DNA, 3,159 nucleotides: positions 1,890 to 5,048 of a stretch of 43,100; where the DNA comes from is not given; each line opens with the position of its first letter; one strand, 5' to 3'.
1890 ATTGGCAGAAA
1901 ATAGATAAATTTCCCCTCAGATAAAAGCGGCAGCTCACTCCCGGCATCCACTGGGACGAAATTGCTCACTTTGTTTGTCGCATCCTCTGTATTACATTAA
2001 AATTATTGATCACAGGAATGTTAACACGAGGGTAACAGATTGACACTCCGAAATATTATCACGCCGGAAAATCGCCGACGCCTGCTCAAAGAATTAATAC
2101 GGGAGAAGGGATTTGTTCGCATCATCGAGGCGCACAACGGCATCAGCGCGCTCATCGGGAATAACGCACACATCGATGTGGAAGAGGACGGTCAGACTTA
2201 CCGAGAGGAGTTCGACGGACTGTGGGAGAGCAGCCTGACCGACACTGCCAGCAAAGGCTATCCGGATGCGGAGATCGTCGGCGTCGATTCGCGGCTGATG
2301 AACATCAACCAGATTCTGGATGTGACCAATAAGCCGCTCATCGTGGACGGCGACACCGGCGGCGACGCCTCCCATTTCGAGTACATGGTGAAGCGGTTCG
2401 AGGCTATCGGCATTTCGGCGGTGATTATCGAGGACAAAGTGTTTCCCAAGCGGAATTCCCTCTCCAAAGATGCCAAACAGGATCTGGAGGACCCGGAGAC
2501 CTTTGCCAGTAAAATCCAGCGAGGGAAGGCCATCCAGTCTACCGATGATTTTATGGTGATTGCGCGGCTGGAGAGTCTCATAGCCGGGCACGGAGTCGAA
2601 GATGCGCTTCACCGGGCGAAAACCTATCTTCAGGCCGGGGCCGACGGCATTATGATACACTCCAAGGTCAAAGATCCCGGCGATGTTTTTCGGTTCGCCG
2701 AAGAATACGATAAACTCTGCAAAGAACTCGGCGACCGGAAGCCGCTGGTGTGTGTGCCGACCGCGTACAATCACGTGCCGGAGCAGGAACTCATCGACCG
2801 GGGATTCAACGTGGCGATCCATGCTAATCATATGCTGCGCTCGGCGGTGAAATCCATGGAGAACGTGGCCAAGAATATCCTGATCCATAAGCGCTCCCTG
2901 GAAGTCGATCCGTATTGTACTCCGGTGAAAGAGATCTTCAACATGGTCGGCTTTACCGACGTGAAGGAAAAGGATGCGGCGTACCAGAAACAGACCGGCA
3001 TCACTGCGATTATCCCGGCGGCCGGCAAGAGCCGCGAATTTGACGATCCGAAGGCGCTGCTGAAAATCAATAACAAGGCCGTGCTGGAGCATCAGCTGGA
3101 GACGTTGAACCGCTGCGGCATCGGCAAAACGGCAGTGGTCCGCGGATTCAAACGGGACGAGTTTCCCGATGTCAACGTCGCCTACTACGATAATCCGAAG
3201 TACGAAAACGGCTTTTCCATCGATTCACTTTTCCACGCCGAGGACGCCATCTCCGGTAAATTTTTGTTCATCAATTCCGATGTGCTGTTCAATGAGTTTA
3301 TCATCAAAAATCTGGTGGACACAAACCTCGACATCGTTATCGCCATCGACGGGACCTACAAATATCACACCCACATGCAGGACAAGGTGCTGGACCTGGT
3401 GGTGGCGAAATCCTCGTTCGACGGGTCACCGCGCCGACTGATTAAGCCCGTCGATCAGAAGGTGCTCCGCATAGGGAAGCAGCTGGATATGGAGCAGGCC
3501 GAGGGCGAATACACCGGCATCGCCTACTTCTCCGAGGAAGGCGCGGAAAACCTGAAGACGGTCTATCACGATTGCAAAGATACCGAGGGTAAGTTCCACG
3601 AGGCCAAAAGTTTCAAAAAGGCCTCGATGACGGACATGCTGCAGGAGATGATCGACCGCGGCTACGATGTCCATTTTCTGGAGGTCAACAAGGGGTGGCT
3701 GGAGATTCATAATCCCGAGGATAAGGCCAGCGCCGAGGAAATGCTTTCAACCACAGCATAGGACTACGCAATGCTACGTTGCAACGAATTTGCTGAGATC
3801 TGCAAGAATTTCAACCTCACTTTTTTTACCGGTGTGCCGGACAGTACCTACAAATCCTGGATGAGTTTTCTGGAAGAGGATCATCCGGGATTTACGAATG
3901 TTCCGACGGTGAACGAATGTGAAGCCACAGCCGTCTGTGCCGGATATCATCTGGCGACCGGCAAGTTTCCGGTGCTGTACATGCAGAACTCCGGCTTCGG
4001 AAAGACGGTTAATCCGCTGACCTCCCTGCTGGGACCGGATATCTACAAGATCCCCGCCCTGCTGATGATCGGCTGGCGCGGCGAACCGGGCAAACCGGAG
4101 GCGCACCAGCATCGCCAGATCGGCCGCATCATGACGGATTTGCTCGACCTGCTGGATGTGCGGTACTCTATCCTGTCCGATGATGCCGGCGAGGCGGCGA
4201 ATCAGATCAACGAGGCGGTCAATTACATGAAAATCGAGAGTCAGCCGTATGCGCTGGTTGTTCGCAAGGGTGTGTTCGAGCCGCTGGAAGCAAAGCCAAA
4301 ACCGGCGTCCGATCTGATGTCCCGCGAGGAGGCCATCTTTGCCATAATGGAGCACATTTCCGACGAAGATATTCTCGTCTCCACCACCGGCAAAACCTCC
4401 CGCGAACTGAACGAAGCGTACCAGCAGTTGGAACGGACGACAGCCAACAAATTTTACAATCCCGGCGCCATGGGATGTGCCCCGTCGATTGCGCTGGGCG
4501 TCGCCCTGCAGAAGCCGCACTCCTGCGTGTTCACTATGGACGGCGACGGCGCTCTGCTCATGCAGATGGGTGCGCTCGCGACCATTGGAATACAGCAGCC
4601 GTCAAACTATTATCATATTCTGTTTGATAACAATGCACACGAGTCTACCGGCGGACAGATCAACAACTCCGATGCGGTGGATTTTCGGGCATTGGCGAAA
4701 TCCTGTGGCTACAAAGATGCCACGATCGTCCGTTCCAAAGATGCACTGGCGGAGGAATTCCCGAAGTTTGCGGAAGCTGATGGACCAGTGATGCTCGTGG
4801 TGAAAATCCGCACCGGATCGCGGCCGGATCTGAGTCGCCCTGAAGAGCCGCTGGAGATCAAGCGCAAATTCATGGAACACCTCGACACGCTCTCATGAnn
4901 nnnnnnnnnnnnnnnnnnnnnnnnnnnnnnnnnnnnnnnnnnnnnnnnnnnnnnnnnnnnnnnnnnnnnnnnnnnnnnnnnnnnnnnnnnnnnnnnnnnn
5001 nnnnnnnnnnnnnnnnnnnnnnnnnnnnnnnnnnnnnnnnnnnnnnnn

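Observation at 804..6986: Complete 2-aminoethylphosphonate (C-P bond) pathway wired to nucleotide activation and TagF-type transfer: predicted phosphonoglycan decoration system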

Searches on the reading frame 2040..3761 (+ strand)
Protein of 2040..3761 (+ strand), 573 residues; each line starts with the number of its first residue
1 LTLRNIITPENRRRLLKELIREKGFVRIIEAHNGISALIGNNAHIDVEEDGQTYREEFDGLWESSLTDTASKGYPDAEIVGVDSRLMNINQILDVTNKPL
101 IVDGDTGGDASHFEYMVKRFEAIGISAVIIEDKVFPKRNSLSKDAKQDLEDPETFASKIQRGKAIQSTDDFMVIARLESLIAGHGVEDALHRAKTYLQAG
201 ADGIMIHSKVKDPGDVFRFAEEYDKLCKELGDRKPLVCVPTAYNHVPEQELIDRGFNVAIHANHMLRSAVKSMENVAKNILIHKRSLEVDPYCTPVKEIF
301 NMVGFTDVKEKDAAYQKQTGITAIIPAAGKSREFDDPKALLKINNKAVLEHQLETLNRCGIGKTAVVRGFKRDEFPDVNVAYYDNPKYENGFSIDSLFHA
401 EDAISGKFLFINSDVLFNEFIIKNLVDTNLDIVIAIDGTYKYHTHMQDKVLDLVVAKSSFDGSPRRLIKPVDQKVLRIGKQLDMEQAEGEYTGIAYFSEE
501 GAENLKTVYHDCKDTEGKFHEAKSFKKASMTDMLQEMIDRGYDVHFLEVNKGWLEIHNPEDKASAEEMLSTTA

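Call 3: search_protein_families(library=pfam, proteins=[window:2040-3761:+], max_evalue=0.001)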
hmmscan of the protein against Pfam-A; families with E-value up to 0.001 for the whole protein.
window:2040-3761:+ (573 aa): 2 families
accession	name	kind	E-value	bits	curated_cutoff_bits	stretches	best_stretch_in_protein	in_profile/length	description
PF13714.12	PEP_mutase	-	1.1e-50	172.9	31.5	1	16-281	1-240/240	Phosphoenolpyruvate phosphomutase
PF12804.13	NTP_transf_3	-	1.9e-10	41.6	27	1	323-435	1-121/160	MobA-like NTP transferase domain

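Call 5: search_protein_families(library=ncbifam, proteins=[window:2040-3761:+], max_evalue=0.00001)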
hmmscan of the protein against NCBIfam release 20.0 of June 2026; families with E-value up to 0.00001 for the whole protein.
window:2040-3761:+ (573 aa): 11 families
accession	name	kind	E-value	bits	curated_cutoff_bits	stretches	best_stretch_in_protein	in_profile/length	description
TIGR02320.1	PEP_mutase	equivalog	1.6e-105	352.2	319.55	1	16-304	1-281/284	phosphoenolpyruvate mutase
TIGR02321.1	Pphn_pyruv_hyd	equivalog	6.7e-50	169.8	374.4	1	57-317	35-290/290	phosphonopyruvate hydrolase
TIGR02317.1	prpB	equivalog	2.4e-28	99.1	354.4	1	14-314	3-281/285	methylisocitrate lyase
NF008455.0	PRK11320.1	equivalog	3.6e-21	75.7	353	1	69-312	52-286/295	methylisocitrate lyase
TIGR02319.1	CPEP_Pphonmut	equivalog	2.2e-14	53.4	420.05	1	66-224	46-201/294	carboxyvinyl-carboxyphosphonate phosphorylmutase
TIGR03992.1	Arch_glmU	subfamily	1.3e-09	37.4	292.1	1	335-435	20-127/393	bifunctional sugar-1-phosphate nucleotidylyltransferase/acetyltransferase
NF045665.1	NTPtran_DVU1551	equivalog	4.5e-09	35.8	315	1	321-391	1-75/359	DVU_1551 family NTP transferase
NF041313.1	UDPGP_AglF_Halo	equivalog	8.6e-09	35.2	400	1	322-427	2-117/234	UTP--glucose-1-phosphate uridylyltransferase AglF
NF041135.1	IPPtranDIPPsyn_Thcocales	equivalog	6.3e-08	32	580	1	322-429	2-116/419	bifunctional L-myo-inositol-1-phosphate cytidylyltransferase/CDP-L-myo-inositol myo-inositolphosphotransferase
TIGR03310.1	matur_MocA_YgfJ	equivalog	8.5e-07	29.1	186.45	1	323-394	2-78/188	molybdenum cofactor cytidylyltransferase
TIGR01208.1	rmlA_long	equivalog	2.4e-06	26.7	320.25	0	529-568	194-233/353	glucose-1-phosphate thymidylyltransferase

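Call 7: search_solved_structures(query=window:2040-3761:+, max_evalue=0.001)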
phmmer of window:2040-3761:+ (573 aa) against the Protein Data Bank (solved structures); distinct sequences matched with E-value up to 0.001: 18.
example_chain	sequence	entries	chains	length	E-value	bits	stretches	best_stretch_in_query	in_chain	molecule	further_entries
5unc_A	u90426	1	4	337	1.2e-46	162.9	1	54-317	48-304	PHOSPHOENOLPYRUVATE PHOSPHOMUTASE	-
1m1b_A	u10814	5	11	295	3.3e-44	154.8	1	12-305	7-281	PHOSPHOENOLPYRUVATE PHOSPHOMUTASE | PROTEIN (PHOSPHOENOLPYRUVATE MUTASE)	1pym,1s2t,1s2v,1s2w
2dua_A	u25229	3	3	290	5.7e-44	154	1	57-316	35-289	Phosphonopyruvate hydrolase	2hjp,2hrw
1s2u_A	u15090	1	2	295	3.1e-43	151.6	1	12-305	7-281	Phosphoenolpyruvate phosphomutase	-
3eoo_A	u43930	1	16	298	7.2e-14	54.7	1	71-221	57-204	Methylisocitrate lyase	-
6t4v_C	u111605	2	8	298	4.9e-13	51.9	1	69-205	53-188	2-methylisocitrate lyase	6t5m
4iqd_A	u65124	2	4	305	1.6e-12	50.3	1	58-317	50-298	Carboxyvinyl-carboxyphosphonate phosphorylmutase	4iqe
1o5q_A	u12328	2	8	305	3.4e-12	49.1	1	69-205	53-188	Probable methylisocitrate lyase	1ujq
1xg3_A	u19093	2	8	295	4.4e-12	48.8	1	69-204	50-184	Probable methylisocitrate lyase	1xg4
1zlp_A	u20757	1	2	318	7.1e-12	48.1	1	72-284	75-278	petal death protein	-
1mum_A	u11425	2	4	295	1.4e-11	47.2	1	69-204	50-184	2-methylisocitrate lyase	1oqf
9hra_A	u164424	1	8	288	1.2e-10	44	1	71-272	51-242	2-methylisocitrate lyase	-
9hgk_A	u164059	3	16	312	1.5e-10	43.8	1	71-272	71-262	2-methylisocitrate lyase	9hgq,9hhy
9hgo_A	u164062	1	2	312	3.8e-10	42.4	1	71-272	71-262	2-methylisocitrate lyase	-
9hhs_A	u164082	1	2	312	5.1e-10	42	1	71-272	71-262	2-methylisocitrate lyase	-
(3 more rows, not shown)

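Call 53: find_related_loci(query=A2, collection=metagenome_contigs, flank=10000)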
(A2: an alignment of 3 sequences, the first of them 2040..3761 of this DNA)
Query A2 (573 aa) in metagenome_contigs; peptide patterns used: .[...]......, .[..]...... (x = any residue, [..] = any of these).
248 stretches matched a pattern; 42 encode a relative of the query (tblastn E <= 1e-3); 41 distinct loci.
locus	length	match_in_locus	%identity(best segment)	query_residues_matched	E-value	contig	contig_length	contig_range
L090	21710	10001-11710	92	1-570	0e+0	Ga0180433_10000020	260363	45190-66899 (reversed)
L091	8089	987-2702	69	1-572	0e+0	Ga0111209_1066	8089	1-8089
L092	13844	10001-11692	55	7-571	0e+0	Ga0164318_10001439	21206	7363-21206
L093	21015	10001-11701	54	2-569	0e+0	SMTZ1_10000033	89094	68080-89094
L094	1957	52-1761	54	1-571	0e+0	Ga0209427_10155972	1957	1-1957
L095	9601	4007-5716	53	1-571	0e+0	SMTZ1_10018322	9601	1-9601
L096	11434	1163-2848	53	7-569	0e+0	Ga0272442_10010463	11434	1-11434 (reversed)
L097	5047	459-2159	53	3-570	0e+0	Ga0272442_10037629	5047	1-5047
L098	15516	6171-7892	51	1-571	0e+0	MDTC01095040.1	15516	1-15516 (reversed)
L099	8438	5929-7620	49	5-569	3e-178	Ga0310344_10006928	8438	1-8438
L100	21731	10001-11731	48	1-570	1e-177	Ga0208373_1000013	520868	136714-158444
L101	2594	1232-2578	55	7-458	1e-171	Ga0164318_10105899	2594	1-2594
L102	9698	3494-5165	51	6-569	8e-151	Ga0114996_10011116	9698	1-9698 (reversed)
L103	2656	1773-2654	60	6-303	1e-120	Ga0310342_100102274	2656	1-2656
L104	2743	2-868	52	19-312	4e-102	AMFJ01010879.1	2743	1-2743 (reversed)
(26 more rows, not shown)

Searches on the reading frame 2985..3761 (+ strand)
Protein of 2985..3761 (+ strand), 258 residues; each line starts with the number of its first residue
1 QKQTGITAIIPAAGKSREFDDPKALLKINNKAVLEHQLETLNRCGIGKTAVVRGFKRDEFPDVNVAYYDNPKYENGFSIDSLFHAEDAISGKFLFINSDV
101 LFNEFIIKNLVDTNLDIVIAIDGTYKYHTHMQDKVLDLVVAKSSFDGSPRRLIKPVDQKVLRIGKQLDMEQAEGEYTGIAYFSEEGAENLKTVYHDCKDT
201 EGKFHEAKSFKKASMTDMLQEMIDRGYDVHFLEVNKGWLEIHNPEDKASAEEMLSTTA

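Call 38: search_solved_structures(query=window:2985-3761:+, max_evalue=0.01)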
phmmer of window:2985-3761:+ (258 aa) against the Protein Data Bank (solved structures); distinct sequences matched with E-value up to 0.01: 1.
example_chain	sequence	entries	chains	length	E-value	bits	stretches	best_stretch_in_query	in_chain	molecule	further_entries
1jyk_A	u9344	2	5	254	3.6e-06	30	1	3-141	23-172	CTP:phosphocholine Cytidylyltransferase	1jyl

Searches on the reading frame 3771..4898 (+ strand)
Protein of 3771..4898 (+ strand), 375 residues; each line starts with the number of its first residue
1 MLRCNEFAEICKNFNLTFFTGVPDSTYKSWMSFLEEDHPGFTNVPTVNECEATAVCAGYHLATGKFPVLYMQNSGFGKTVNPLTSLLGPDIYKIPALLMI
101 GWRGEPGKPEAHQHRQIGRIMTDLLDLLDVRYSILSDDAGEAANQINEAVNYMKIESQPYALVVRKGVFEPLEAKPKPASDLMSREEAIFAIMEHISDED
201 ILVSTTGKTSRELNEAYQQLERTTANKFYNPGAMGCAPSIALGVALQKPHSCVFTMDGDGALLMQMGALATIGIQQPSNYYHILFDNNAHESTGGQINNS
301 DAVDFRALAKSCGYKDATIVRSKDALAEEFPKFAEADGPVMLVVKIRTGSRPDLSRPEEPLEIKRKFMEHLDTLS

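Call 3: search_protein_families(library=pfam, proteins=[window:3771-4898:+], max_evalue=0.001)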
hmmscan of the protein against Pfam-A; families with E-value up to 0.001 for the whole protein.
window:3771-4898:+ (375 aa): 2 families
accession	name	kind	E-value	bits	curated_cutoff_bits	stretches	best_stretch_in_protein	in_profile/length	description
PF02775.26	TPP_enzyme_C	-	3.1e-17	63.2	21.9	1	207-344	3-151/151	Thiamine pyrophosphate enzyme, C-terminal TPP binding domain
PF02776.23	TPP_enzyme_N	-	8.8e-09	35.6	26.8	1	7-109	7-106/119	Thiamine pyrophosphate enzyme, N-terminal TPP binding domain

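Call 5: search_protein_families(library=ncbifam, proteins=[window:3771-4898:+], max_evalue=0.00001)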
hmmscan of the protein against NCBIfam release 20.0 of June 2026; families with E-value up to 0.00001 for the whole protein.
window:3771-4898:+ (375 aa): 15 families
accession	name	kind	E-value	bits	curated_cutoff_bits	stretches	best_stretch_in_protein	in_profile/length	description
TIGR03297.1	Ppyr-DeCO2ase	equivalog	2.1e-118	395.5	312.5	1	16-371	2-360/360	phosphonopyruvate decarboxylase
TIGR03846.1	sulfopy_beta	equivalog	2.5e-37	128.6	221.5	1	185-371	1-181/182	sulfopyruvate decarboxylase subunit beta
NF004813.0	PRK06163.1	equivalog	2.5e-30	105.7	240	1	179-371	9-196/202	hypothetical protein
TIGR03845.1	sulfopyru_alph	equivalog_domain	7.7e-23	81.2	147.95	1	9-167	6-158/160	sulfopyruvate decarboxylase subunit alpha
TIGR04377.1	myo_inos_iolD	equivalog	2.3e-12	46.4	715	1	174-340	382-544/616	3D-(3,5/4)-trihydroxycyclohexane-1,2-dione acylhydrolase (decyclizing)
NF006052.0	PRK08199.1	subfamily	8.4e-08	31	539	1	175-346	359-537/559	thiamine pyrophosphate protein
NF005485.1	PRK07092.1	equivalog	2.1e-07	30.1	493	1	176-347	341-519/523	benzoylformate decarboxylase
NF005760.0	PRK07586.1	equivalog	3.4e-07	29.6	363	1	174-342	328-510/514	acetolactate synthase large subunit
TIGR00118.1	acolac_lg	equivalog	4.5e-07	28.7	538.35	0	189-347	367-535/557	biosynthetic-type acetolactate synthase large subunit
NF006591.0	PRK09124.1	equivalog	6.6e-07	28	792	1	228-347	404-530/574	ubiquinone-dependent pyruvate dehydrogenase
NF006122.0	PRK08266.1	subfamily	1.4e-06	27.1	571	1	189-352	359-530/543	hypothetical protein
NF005713.0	PRK07525.1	subfamily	1.9e-06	26.5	620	0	179-288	382-490/592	sulfoacetaldehyde acetyltransferase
NF006524.0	PRK08978.1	equivalog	2.8e-06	25.9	738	0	232-347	401-525/548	acetolactate synthase 2 catalytic subunit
NF006016.1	PRK08155.1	equivalog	3.5e-06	25.7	870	1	179-289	356-465/554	acetolactate synthase large subunit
NF006203.0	PRK08327.1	equivalog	4.5e-06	25.4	456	0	186-292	389-493/571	thiamine pyrophosphate-requiring protein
